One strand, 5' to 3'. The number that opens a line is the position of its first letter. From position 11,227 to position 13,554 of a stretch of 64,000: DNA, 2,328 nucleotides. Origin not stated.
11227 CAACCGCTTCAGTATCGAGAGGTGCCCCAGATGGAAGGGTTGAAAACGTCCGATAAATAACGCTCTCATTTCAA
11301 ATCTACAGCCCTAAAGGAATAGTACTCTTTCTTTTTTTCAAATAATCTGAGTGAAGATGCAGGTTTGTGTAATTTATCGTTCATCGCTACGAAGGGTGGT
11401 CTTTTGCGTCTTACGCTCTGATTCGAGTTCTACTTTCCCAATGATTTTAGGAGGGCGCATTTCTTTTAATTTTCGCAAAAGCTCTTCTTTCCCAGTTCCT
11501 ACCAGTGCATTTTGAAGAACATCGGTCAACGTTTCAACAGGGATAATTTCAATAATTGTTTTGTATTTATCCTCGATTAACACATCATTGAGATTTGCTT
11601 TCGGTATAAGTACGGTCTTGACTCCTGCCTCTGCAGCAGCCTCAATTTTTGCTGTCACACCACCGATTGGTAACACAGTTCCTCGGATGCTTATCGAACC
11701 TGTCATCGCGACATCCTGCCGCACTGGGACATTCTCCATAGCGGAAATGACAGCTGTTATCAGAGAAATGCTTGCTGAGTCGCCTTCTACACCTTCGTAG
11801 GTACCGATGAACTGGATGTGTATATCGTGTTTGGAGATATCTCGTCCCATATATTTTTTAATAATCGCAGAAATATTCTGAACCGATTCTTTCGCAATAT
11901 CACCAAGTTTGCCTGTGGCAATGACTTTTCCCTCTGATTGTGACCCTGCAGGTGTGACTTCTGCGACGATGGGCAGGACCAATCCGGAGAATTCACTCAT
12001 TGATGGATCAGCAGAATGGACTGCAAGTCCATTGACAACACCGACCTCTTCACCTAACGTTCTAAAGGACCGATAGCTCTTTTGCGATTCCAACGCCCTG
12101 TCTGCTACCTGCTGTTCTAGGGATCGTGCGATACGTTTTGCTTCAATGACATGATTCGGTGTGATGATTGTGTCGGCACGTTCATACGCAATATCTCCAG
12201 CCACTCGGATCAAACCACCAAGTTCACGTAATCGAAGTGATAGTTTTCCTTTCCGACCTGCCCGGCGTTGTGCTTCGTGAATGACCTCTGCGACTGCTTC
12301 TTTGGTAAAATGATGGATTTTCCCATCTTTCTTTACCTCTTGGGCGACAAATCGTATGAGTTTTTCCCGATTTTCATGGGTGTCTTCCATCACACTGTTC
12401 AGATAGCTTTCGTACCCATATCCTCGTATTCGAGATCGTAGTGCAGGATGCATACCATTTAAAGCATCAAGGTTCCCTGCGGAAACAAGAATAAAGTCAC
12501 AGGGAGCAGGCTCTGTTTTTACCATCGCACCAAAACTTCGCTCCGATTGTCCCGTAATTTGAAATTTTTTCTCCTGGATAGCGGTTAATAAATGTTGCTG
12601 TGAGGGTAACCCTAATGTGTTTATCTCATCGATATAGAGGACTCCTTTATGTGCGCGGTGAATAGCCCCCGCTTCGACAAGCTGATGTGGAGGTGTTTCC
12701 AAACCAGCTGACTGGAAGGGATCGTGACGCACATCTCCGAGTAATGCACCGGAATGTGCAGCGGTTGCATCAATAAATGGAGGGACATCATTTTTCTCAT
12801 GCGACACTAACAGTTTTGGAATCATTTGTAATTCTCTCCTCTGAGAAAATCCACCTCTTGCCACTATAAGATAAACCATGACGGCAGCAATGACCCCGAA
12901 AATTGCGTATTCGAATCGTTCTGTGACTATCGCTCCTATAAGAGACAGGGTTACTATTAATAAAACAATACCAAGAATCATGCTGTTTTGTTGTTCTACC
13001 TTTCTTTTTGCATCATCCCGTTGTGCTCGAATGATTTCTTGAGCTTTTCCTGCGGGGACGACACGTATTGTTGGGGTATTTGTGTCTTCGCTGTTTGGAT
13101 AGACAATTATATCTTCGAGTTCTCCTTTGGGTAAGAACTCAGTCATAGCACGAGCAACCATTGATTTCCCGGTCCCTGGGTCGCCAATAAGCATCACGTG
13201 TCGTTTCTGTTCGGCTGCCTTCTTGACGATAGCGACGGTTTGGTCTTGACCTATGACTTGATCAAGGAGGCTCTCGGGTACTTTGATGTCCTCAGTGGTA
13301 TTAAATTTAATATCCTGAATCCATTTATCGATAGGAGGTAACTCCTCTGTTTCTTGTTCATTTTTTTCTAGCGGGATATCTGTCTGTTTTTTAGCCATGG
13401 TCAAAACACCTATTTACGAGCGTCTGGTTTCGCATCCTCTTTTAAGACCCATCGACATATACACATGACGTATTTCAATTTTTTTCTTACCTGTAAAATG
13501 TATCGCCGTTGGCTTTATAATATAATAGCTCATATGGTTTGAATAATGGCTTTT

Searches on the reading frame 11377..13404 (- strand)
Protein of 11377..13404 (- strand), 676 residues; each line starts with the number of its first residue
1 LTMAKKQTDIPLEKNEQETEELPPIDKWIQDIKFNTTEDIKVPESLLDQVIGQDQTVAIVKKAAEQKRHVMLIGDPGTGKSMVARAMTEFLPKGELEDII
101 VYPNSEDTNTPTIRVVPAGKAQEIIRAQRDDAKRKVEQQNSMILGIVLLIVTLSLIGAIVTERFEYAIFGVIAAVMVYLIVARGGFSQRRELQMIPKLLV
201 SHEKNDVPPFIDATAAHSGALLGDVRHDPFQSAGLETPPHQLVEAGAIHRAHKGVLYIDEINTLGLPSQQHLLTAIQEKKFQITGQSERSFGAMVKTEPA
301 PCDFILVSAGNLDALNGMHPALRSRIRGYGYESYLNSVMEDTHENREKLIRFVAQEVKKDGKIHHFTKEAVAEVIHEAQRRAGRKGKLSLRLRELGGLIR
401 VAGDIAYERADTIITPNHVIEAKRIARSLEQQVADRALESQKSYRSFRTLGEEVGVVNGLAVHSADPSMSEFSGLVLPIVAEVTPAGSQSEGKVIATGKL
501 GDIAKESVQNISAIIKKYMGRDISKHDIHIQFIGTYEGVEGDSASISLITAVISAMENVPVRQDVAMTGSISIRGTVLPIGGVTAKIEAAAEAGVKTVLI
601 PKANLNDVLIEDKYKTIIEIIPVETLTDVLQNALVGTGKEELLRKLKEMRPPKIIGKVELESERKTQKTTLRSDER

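Call 78: search_protein_families(library=pfam, proteins=[window:11377-13404:-], max_evalue=0.00001)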
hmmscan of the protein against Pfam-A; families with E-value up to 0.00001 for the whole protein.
window:11377-13404:- (676 aa): 10 families
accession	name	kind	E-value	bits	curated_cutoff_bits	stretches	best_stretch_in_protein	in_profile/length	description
PF05362.19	Lon_C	-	4.6e-35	121.5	21.1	1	451-635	24-204/205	Lon protease (S16) C-terminal proteolytic domain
PF00158.32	Sigma54_activat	-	3.1e-14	53.5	20.2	1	245-288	86-129/168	Sigma-54 interaction domain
PF01078.27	Mg_chelatase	-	5.2e-13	49.3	20.3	1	47-99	2-54/207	Magnesium chelatase, subunit ChlI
PF07728.20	AAA_5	-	1e-10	42.2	22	0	69-95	1-27/139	AAA domain (dynein-related subfamily)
PF20436.4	LonB_AAA-LID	-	3.1e-10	40.4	22.4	1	365-422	1-58/65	Archaeal LonB, AAA+ ATPase LID domain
PF00493.29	MCM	-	1.9e-08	34.2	23.3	0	39-94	29-84/224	MCM P-loop domain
PF13401.12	AAA_22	-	2.8e-08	34.6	27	0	66-112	4-50/130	AAA domain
PF13541.12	ChlI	-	2.2e-07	31.2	27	1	497-604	15-121/121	Subunit ChlI of Mg-chelatase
PF14532.12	Sigma54_activ_2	-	2.7e-06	28.1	25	0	60-90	14-44/138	Sigma-54 interaction domain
PF13245.12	AAA_19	-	8.7e-06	26.4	25.1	0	60-280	5-118/134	AAA domain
